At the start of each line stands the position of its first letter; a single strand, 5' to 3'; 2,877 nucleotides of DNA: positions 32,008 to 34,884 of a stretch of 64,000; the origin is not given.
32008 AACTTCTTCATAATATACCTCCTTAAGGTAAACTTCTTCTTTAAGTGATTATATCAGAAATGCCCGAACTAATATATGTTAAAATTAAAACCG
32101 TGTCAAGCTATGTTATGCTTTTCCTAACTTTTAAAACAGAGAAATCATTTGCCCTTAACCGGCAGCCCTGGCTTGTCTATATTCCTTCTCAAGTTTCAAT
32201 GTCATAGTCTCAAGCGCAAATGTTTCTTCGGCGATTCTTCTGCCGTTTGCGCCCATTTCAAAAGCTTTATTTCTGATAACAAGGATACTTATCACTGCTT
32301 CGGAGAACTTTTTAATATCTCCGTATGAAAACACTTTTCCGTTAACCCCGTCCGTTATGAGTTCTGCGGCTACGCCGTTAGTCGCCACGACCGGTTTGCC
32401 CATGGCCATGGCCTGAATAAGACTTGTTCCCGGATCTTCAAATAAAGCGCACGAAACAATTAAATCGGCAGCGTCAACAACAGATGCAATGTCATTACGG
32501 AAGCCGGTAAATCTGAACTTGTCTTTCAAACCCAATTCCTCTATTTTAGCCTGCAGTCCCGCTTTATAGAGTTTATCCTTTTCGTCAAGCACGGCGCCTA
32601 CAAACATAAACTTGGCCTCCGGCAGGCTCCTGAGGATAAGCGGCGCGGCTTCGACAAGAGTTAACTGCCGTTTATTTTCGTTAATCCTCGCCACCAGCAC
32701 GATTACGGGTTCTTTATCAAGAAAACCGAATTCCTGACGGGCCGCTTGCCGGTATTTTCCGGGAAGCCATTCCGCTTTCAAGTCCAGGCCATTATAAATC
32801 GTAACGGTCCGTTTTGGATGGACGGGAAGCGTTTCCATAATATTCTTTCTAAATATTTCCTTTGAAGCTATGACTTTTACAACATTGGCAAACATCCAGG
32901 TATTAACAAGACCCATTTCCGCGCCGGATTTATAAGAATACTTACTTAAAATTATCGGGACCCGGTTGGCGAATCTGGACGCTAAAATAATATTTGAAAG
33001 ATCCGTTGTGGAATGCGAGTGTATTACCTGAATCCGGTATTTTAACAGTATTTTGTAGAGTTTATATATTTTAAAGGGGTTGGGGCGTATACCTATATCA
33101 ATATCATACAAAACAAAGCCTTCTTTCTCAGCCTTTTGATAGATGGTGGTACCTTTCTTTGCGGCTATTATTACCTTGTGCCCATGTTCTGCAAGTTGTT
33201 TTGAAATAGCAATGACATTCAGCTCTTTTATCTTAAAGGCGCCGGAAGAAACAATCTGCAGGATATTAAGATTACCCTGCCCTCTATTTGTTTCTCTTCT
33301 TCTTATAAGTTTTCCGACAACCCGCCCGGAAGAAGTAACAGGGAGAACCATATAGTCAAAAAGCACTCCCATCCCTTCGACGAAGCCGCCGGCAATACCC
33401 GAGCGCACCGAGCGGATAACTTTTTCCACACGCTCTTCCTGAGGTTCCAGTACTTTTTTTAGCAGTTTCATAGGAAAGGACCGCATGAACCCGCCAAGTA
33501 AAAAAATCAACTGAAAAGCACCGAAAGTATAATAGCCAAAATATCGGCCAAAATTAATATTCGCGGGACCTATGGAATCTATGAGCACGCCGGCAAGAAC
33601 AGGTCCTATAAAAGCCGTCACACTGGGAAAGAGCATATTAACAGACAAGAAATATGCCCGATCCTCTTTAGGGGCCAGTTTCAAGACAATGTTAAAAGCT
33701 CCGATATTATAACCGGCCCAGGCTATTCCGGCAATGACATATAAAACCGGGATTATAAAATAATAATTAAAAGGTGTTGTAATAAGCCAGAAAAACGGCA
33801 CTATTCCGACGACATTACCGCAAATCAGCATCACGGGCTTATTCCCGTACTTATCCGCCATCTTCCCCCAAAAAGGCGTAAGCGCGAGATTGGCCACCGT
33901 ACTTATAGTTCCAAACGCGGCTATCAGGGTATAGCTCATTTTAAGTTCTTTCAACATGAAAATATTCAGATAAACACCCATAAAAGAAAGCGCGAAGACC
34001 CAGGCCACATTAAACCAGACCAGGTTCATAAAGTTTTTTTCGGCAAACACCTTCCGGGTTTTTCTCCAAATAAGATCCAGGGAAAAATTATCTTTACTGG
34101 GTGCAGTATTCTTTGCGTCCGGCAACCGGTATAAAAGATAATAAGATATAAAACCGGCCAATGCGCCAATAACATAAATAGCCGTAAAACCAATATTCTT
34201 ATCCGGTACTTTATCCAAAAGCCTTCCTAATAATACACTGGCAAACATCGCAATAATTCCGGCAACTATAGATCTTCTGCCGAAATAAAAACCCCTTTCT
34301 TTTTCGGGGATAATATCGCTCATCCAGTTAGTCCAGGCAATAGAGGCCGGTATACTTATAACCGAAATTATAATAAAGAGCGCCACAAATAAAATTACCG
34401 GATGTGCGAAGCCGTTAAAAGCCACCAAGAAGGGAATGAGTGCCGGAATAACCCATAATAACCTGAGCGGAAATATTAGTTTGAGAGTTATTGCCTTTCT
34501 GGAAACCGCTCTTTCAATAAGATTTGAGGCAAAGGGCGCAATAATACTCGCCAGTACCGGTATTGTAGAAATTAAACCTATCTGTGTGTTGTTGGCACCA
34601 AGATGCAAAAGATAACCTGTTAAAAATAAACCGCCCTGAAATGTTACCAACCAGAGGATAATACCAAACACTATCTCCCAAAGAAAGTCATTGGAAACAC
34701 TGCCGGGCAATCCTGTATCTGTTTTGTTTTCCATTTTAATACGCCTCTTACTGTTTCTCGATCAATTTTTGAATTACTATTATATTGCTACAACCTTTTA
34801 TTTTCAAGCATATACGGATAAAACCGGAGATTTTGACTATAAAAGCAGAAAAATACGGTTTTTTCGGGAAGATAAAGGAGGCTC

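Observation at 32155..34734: Single-polypeptide fusion of an MFS transporter and a GT4 glycosyltransferase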

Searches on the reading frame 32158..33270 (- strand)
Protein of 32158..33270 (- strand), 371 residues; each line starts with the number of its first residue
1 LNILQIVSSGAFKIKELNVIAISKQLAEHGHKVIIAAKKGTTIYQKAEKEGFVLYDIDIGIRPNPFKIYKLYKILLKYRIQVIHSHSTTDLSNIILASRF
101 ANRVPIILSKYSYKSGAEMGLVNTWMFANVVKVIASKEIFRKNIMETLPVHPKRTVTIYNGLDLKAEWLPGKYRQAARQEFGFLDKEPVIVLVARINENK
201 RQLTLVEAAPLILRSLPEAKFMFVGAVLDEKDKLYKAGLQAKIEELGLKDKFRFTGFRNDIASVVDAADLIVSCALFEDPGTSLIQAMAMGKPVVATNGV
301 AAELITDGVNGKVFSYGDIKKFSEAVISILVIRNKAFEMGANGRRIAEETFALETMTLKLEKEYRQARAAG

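Call 12: search_solved_structures(query=window:32158-33270:-, max_evalue=0.001)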
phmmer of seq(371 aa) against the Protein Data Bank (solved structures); distinct sequences matched with E-value up to 0.001: 30.
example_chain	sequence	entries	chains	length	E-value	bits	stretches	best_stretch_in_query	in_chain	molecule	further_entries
4xso_B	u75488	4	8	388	4.8e-18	68.7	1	96-359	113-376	Alr3699 protein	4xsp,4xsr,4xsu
7mi0_A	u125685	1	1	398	1.4e-14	57.3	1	3-312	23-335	Glycosyltransferase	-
3okc_A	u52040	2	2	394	5.2e-12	48.8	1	158-360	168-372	GDP-mannose-dependent alpha-(1-6)-phosphatidylinositol monomannoside mannosyltransferase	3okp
3oka_A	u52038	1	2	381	6.5e-12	48.5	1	158-360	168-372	GDP-mannose-dependent alpha-(1-6)-phosphatidylinositol monomannoside mannosyltransferase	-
2jjm_A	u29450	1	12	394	6.6e-11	45.2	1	139-363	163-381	GLYCOSYL TRANSFERASE, GROUP 1 FAMILY PROTEIN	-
3mbo_A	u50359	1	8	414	7.8e-11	45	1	140-363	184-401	Glycosyltransferase, group 1 family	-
6kih_A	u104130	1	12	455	8.8e-10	41.5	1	177-370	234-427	Tll1590 protein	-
6n1x_A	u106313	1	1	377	2.7e-09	39.9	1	143-364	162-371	Glycosyltransferase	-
6d9t_A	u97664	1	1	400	3.2e-09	39.7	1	143-364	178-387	Glycosyl transferase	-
8dvz_A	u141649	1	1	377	3.8e-09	39.4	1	184-351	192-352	N, N'-diacetylbacillosaminyl-diphospho-undecaprenol alpha-1,3-N-acetylgalactosaminyltransf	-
8dqd_A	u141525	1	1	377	4.8e-09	39.1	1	184-351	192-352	N, N'-diacetylbacillosaminyl-diphospho-undecaprenol alpha-1,3-N-acetylgalactosaminyltransf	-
5i45_A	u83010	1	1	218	5.7e-09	38.8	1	168-354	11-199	Glycosyl transferases group 1 family protein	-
7qnt_AAA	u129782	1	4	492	6.7e-09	38.6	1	205-359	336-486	TarM(Se)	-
7qd7_AAA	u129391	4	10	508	7e-09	38.5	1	205-359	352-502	TarM(Se)_G117R | TarM(Se)_G117R-4RboP | TarM(Se)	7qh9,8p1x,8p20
5d00_A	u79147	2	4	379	1.1e-08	37.8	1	152-334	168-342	N-acetyl-alpha-D-glucosaminyl L-malate synthase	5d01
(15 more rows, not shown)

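Call 46: find_homologous_proteins(query=window:32158-33270:-)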
Query seq(371 aa) (371 aa): 86 proteins with E <= 0.001 among 6004 candidates.
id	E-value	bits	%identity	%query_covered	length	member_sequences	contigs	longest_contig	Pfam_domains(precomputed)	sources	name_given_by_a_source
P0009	1.5e-235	799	100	100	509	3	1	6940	PF00534.27,PF13477.13,PF13439.13,PF13692.13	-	-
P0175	2.1e-49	187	32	95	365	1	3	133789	PF00534.27,PF13579.13,PF13524.13,PF13439.13,PF13692.13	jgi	jgi:glycosyltransferase involved in cell wall biosynthesis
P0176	1.9e-38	151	29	98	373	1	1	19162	PF00534.27,PF13579.13,PF13524.13,PF13439.13,PF20706.4,PF13692.13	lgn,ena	-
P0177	9.5e-36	142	28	98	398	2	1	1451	PF00534.27,PF13477.13,PF13579.13,PF13524.13,PF13439.13,PF20706.4,PF13692.13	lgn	-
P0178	9.6e-34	135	29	99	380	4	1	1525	PF00534.27,PF13477.13,PF13579.13,PF13439.13,PF13692.13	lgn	-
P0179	1.3e-30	125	28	99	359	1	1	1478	PF00534.27,PF13477.13,PF13524.13,PF13439.13,PF13692.13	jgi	jgi:glycosyltransferase involved in cell wall biosynthesis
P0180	3.0e-30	124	29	98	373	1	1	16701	PF00534.27,PF13579.13,PF13439.13,PF13692.13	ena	-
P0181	7.0e-28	116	28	98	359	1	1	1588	PF00534.27,PF13524.13,PF13439.13,PF13692.13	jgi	jgi:glycosyltransferase involved in cell wall biosynthesis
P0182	1.1e-27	115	29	89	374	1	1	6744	PF00534.27,PF13579.13,PF13524.13,PF13439.13,PF13692.13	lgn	-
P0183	6.1e-27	113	39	58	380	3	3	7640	PF00534.27,PF13439.13,PF20706.4,PF13692.13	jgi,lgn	jgi:glycosyltransferase involved in cell wall biosynthesis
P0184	7.7e-27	112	27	98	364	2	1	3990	PF00534.27,PF13579.13,PF13524.13,PF13439.13,PF20706.4,PF13692.13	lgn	-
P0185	1.5e-26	112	30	99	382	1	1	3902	PF00534.27,PF13524.13,PF13439.13,PF13692.13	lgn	-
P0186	2.2e-26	111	28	94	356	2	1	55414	PF00534.27,PF13579.13,PF13524.13,PF13439.13,PF20706.4,PF13692.13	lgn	-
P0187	7.5e-26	109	28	99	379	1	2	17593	PF00534.27,PF13579.13,PF13439.13,PF13692.13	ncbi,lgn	-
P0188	1.4e-25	108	26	99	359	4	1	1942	PF00534.27,PF13477.13,PF13524.13,PF13439.13,PF13692.13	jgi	jgi:glycosyltransferase involved in cell wall biosynthesis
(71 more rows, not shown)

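Call 50: find_encoding_contigs(protein=P0175, flank=7000, max_places=2)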
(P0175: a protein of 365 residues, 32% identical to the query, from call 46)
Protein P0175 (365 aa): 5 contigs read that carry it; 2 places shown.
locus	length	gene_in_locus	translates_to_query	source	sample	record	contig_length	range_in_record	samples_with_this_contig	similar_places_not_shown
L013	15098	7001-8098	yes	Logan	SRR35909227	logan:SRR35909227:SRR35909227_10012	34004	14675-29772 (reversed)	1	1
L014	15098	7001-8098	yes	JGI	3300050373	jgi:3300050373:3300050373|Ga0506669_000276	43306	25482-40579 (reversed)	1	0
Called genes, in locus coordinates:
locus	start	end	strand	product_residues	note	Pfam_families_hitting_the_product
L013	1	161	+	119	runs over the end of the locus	-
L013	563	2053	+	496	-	PF00370:FGGY_N, PF02782:FGGY_C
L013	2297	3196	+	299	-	PF04392:ABC_sub_bind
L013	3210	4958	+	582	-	PF00672:HAMP, PF10157:BORCS6 (faint), PF00015:MCPsignal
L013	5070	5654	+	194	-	-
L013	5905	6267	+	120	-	PF01925:TauE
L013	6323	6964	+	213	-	PF07998:Peptidase_M54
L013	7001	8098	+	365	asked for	PF13439:Glyco_transf_4, PF13579:Glyco_trans_4_4, PF00534:Glycos_transf_1, PF13692:Glyco_trans_1_4, PF13524:Glyco_trans_1_2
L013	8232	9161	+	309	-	PF00561:Abhydrolase_1, PF12146:Hydrolase_4, PF12697:Abhydrolase_6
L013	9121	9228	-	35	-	-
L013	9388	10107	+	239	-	PF00106:adh_short, PF08659:KR, PF13561:adh_short_C2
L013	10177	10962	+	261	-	PF02649:GCHY-1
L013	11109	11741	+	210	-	-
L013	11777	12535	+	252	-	PF14582:Metallophos_3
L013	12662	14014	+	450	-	PF01464:SLT, PF01476:LysM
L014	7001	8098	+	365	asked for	PF13439:Glyco_transf_4, PF13579:Glyco_trans_4_4, PF00534:Glycos_transf_1, PF13692:Glyco_trans_1_4, PF13524:Glyco_trans_1_2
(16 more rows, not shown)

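Call 60: search_solved_structures(query=window:32158-33270:-, max_evalue=1e-10, show_alignments=5)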
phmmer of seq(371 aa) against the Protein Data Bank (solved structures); distinct sequences matched with E-value up to 1e-10: 6.
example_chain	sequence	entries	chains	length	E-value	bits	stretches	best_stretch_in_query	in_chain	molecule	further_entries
4xso_B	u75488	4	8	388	4.8e-18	68.7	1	96-359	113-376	Alr3699 protein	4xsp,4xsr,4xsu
7mi0_A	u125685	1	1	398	1.4e-14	57.3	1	3-312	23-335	Glycosyltransferase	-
3okc_A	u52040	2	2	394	5.2e-12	48.8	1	158-360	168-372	GDP-mannose-dependent alpha-(1-6)-phosphatidylinositol monomannoside mannosyltransferase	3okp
3oka_A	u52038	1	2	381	6.5e-12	48.5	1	158-360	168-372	GDP-mannose-dependent alpha-(1-6)-phosphatidylinositol monomannoside mannosyltransferase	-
2jjm_A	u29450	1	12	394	6.6e-11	45.2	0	139-363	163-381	GLYCOSYL TRANSFERASE, GROUP 1 FAMILY PROTEIN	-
3mbo_A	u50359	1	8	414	7.8e-11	45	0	140-363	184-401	Glycosyltransferase, group 1 family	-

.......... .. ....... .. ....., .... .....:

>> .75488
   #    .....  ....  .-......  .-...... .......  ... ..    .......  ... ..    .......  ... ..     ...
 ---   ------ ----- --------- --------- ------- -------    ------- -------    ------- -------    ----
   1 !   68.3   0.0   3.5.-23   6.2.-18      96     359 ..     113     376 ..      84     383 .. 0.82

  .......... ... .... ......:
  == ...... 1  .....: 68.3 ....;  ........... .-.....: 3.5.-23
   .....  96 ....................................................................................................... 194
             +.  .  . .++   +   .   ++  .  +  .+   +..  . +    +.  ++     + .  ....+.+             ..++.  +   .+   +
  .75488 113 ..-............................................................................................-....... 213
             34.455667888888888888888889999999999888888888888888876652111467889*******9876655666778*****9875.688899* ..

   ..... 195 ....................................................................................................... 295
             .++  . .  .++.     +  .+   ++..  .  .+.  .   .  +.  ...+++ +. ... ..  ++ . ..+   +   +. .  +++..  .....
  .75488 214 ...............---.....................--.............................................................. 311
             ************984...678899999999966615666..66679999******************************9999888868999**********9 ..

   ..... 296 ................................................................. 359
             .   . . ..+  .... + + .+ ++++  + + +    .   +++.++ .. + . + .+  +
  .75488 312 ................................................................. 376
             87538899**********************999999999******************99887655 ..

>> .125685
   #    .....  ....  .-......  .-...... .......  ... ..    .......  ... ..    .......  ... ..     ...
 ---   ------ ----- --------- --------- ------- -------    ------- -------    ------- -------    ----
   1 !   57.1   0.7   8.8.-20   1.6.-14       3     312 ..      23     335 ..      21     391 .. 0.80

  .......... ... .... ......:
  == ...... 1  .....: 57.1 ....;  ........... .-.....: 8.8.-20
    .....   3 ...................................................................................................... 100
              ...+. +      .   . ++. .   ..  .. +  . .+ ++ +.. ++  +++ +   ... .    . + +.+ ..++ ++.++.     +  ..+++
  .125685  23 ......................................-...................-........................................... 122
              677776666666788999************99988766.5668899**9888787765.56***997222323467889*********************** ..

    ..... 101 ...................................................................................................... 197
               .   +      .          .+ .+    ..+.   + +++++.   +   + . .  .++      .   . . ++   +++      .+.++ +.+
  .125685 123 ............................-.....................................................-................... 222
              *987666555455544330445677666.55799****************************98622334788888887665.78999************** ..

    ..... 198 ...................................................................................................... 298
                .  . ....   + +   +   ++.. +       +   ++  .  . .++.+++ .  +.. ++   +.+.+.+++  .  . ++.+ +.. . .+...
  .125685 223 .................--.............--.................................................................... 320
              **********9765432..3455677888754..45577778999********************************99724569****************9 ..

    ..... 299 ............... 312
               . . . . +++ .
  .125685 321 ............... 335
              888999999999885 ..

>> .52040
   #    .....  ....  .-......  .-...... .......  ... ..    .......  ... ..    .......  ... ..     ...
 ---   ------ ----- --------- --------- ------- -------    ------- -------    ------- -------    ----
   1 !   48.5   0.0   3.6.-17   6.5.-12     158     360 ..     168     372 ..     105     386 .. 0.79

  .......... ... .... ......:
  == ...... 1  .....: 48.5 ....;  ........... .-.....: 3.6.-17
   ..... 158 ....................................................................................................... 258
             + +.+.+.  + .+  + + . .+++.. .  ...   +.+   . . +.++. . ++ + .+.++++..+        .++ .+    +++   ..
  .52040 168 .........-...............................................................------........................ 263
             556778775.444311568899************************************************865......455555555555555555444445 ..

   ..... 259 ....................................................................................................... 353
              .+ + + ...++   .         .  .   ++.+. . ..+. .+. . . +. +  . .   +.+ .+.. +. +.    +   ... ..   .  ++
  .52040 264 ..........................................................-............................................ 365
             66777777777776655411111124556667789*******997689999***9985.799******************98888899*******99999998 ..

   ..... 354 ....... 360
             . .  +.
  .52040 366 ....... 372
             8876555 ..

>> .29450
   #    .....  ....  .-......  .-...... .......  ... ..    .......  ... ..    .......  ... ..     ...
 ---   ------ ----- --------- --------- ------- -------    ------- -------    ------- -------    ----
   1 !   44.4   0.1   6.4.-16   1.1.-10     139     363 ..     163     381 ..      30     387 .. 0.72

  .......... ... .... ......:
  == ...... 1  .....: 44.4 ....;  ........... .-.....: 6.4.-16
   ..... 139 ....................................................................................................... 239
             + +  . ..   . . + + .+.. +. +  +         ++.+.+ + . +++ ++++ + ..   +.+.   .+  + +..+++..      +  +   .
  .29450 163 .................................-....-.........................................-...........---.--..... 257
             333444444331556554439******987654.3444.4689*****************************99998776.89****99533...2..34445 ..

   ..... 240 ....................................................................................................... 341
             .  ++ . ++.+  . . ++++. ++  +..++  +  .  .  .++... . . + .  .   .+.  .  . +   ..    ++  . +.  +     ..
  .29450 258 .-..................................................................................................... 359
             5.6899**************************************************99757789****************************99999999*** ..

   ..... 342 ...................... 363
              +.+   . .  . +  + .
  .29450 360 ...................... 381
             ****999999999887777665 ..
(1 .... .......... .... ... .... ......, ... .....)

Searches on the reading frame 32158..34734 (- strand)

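Call 4: search_protein_families(library=pfam, proteins=[window:32158-34734:-], max_evalue=0.1)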
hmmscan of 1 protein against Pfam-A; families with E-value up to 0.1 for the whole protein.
window:32158-34734:- (859 aa): 9 families
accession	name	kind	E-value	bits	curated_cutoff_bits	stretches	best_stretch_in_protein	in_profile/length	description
PF07690.21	MFS_1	-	2.7e-32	112.5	33.4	2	248-458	11-219/347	Major Facilitator Superfamily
PF00534.26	Glycos_transf_1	-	3.8e-29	101.9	26.4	1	663-833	3-171/172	Glycosyl transferases group 1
PF13692.12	Glyco_trans_1_4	-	4.3e-27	95.5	27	1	675-818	1-140/142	Glycosyl transferases group 1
PF13439.12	Glyco_transf_4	-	8.4e-13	49.1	28.5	1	507-653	8-169/170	Glycosyltransferase Family 4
PF12832.13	MFS_1_like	-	4.2e-11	42.9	25.2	1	37-391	21-368/373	MFS_1 like family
PF13477.12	Glyco_trans_4_2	-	1.2e-05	25.9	23.4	1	507-597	13-105/139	Glycosyl transferase 4-like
PF03137.26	OATP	-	0.013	14.2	25.8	1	329-387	463-522/545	Organic Anion Transporter Polypeptide (OATP) family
PF13579.12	Glyco_trans_4_4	-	0.02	15.7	29.7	1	510-649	10-158/158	Glycosyl transferase 4-like domain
PF11700.14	ATG22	-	0.024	13.8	24.1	1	267-343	71-145/482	Vacuole effluxer Atg22 like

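Call 5: search_protein_families(library=ncbifam, proteins=[window:32158-34734:-], max_evalue=0.1)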
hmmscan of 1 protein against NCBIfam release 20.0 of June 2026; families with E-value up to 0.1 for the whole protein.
window:32158-34734:- (859 aa): 43 families (the best 25 are shown)
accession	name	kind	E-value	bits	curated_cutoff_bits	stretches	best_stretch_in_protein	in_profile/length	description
TIGR03088.1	stp2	hypoth_equivalog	6.9e-29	101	409.05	1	516-854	30-372/374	TIGR03088 family PEP-CTERM/XrtA system glycosyltransferase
TIGR03999.1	thiol_BshA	equivalog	1e-20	74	273.7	1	619-855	146-373/375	N-acetyl-alpha-D-glucosaminyl L-malate synthase BshA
NF041876.1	EPS_EpsE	equivalog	4.4e-18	65.7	400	1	565-843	111-384/389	exopolysaccharide biosynthesis GT4 family glycosyltransferase EpsE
TIGR03449.1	mycothiol_MshA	equivalog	4.5e-16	58.8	462.5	1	618-856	165-404/406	D-inositol-3-phosphate glycosyltransferase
TIGR04157.1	glyco_rSAM_CFB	subfamily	5.5e-16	58.6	400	1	614-849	166-403/406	TIGR04157 family glycosyltransferase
NF038295.1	EPS_HpsP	equivalog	1e-15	57.6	550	1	662-854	194-386/388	hormogonium polysaccharide biosynthesis glycosyltransferase HpsP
TIGR02149.1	glgA_Coryne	subfamily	2.9e-15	56.3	302.4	1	618-853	145-388/391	glycogen synthase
NF038229.1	Glyco4_Geo_Pelo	equivalog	6e-14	51.8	400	1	619-853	111-334/338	GPMC system family 4 glycosyltransferase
NF041010.1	glycosy_Agl16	equivalog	8.3e-14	51.2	575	1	600-847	116-343/352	glycosylation protein Agl16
NF011726.0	PRK15179.1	equivalog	6.9e-13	47.8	733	1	633-847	474-686/694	Vi polysaccharide biosynthesis protein TviE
TIGR04063.1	stp3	hypoth_equivalog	2.7e-12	46.3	442.05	1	619-854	159-394/397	TIGR04063 family PEP-CTERM/XrtA system glycosyltransferase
TIGR00900.1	2A0121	subfamily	3.2e-12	46.5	319.6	2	181-389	154-364/364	H+ Antiporter protein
NF038011.1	PelF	equivalog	1.8e-11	43.8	100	1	638-823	277-460/489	GT4 family glycosyltransferase PelF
NF047880.1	glyco_SdgA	exception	3.8e-11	42.2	800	1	678-847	318-482/488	serine-aspartate repeat adhesin O-glycosyltransferase SdgA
TIGR04047.1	MSMEG_0565_glyc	hypoth_equivalog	5.5e-10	38.9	259.85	1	642-814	160-335/373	MSMEG_0565 family glycosyltransferase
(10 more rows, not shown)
